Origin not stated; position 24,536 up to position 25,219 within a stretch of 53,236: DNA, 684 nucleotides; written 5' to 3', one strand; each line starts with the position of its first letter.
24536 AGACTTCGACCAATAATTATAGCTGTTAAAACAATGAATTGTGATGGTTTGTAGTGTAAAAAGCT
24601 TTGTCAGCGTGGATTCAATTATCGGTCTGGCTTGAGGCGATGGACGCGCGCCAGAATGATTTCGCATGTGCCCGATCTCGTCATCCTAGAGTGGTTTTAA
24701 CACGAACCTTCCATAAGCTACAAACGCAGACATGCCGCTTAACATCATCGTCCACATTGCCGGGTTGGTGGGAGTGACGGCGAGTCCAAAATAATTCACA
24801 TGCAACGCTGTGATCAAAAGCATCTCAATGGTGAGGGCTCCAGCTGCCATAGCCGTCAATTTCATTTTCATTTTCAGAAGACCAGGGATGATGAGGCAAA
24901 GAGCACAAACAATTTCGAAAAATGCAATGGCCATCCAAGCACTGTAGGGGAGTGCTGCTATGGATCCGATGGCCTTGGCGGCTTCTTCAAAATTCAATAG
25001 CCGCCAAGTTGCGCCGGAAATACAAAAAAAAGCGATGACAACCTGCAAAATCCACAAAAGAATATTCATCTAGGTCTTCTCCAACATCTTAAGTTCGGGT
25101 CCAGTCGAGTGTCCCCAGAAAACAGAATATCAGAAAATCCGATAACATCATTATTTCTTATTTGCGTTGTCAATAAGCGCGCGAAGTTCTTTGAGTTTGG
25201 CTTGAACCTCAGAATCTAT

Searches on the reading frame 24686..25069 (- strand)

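Call 82: search_protein_families(library=pfam, max_evalue=0.01, proteins=[window:24686-25069:-])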
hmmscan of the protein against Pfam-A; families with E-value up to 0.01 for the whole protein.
window:24686-25069:- (127 aa): 1 family
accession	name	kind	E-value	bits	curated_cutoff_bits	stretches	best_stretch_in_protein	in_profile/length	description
PF13564.11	DoxX_2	-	3e-05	24.5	26.3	1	7-91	1-82/103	DoxX-like family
